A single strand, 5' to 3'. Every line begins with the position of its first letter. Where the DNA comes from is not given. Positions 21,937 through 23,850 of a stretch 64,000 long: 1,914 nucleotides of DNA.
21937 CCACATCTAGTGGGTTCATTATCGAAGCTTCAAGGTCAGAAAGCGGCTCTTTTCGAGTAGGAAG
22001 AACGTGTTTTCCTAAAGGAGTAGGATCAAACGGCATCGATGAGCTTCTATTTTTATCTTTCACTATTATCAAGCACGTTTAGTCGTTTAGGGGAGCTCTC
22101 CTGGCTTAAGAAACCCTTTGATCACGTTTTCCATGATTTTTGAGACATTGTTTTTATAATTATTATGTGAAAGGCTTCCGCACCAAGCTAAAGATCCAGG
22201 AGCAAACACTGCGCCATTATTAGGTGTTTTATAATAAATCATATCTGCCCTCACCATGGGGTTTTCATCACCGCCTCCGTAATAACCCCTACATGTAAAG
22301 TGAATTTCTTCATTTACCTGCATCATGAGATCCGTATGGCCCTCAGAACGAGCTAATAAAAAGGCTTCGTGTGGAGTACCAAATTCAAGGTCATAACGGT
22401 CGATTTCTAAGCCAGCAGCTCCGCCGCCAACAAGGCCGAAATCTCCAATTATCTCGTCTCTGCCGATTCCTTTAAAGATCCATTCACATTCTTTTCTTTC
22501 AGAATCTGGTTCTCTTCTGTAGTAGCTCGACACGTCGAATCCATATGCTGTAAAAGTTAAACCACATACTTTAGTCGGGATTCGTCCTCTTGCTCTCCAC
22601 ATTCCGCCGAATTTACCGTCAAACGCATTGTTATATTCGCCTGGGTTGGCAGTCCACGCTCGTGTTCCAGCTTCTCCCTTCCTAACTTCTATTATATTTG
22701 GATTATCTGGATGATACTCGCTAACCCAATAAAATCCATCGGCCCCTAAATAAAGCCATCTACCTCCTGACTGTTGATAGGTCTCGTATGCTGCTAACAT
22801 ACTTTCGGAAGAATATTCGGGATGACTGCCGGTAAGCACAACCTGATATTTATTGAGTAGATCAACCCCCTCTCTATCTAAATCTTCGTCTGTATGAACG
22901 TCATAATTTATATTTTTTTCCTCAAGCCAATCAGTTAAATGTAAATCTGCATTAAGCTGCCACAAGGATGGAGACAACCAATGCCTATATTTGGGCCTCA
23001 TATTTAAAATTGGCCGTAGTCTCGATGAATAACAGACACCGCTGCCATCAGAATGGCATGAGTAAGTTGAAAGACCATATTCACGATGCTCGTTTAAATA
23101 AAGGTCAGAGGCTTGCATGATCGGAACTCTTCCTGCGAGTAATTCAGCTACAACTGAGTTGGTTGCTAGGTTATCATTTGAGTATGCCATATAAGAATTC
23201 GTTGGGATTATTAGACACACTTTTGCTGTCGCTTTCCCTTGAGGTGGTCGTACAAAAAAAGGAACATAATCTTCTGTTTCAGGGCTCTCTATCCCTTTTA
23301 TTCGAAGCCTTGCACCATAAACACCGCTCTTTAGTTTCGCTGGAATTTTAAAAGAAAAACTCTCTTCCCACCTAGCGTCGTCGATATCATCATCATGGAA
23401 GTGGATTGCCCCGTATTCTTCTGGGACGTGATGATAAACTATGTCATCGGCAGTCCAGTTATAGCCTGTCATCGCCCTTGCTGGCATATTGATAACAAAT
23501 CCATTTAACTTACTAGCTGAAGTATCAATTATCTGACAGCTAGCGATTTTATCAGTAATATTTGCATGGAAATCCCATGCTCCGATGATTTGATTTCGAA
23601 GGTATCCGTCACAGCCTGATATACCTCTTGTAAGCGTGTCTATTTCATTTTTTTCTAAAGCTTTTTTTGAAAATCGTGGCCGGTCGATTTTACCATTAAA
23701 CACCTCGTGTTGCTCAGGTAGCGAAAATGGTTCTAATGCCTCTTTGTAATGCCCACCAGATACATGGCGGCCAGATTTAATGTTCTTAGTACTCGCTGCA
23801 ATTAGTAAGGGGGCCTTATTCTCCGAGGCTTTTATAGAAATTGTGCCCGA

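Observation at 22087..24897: Gene pair with the size and order signature of N,N-dimethylformamidase (small then large subunit)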

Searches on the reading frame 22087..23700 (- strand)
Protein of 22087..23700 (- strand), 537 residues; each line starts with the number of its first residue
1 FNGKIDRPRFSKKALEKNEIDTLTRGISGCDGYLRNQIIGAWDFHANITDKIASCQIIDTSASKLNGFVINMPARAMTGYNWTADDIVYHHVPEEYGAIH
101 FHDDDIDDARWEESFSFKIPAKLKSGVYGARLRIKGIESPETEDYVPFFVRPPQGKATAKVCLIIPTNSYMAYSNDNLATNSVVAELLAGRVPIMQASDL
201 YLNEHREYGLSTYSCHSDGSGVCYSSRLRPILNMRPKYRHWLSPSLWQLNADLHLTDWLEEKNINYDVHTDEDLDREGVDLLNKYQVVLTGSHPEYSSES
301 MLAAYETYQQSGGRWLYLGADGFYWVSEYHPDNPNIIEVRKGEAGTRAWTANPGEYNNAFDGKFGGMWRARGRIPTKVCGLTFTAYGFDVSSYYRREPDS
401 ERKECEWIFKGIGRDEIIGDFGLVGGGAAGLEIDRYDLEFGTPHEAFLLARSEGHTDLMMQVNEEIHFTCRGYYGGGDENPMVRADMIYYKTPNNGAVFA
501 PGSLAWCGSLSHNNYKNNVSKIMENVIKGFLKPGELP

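Call 65: search_solved_structures(query=window:22087-23700:-, max_evalue=1e-20, show_alignments=4)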
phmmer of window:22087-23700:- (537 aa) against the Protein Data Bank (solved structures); distinct sequences matched with E-value up to 1e-20: 5.
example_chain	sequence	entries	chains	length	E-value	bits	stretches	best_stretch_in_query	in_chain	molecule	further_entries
6lvb_A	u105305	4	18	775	4.1e-144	484.6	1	1-534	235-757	N,N-dimethylformamidase large subunit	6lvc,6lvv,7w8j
6lve_A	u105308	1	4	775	2.6e-143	481.9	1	1-534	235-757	N,N-dimethylformamidase large subunit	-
6lvd_A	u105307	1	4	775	5.6e-143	480.8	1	1-534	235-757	N,N-dimethylformamidase large subunit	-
8huy_A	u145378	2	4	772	3.6e-110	372.5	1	1-530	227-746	Chains: A,B | N-acetyl-(R)-beta-phenylalanine acylase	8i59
8i5a_A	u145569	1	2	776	3.6e-110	372.5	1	1-530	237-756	N-acetyl-(R)-beta-phenylalanine acylase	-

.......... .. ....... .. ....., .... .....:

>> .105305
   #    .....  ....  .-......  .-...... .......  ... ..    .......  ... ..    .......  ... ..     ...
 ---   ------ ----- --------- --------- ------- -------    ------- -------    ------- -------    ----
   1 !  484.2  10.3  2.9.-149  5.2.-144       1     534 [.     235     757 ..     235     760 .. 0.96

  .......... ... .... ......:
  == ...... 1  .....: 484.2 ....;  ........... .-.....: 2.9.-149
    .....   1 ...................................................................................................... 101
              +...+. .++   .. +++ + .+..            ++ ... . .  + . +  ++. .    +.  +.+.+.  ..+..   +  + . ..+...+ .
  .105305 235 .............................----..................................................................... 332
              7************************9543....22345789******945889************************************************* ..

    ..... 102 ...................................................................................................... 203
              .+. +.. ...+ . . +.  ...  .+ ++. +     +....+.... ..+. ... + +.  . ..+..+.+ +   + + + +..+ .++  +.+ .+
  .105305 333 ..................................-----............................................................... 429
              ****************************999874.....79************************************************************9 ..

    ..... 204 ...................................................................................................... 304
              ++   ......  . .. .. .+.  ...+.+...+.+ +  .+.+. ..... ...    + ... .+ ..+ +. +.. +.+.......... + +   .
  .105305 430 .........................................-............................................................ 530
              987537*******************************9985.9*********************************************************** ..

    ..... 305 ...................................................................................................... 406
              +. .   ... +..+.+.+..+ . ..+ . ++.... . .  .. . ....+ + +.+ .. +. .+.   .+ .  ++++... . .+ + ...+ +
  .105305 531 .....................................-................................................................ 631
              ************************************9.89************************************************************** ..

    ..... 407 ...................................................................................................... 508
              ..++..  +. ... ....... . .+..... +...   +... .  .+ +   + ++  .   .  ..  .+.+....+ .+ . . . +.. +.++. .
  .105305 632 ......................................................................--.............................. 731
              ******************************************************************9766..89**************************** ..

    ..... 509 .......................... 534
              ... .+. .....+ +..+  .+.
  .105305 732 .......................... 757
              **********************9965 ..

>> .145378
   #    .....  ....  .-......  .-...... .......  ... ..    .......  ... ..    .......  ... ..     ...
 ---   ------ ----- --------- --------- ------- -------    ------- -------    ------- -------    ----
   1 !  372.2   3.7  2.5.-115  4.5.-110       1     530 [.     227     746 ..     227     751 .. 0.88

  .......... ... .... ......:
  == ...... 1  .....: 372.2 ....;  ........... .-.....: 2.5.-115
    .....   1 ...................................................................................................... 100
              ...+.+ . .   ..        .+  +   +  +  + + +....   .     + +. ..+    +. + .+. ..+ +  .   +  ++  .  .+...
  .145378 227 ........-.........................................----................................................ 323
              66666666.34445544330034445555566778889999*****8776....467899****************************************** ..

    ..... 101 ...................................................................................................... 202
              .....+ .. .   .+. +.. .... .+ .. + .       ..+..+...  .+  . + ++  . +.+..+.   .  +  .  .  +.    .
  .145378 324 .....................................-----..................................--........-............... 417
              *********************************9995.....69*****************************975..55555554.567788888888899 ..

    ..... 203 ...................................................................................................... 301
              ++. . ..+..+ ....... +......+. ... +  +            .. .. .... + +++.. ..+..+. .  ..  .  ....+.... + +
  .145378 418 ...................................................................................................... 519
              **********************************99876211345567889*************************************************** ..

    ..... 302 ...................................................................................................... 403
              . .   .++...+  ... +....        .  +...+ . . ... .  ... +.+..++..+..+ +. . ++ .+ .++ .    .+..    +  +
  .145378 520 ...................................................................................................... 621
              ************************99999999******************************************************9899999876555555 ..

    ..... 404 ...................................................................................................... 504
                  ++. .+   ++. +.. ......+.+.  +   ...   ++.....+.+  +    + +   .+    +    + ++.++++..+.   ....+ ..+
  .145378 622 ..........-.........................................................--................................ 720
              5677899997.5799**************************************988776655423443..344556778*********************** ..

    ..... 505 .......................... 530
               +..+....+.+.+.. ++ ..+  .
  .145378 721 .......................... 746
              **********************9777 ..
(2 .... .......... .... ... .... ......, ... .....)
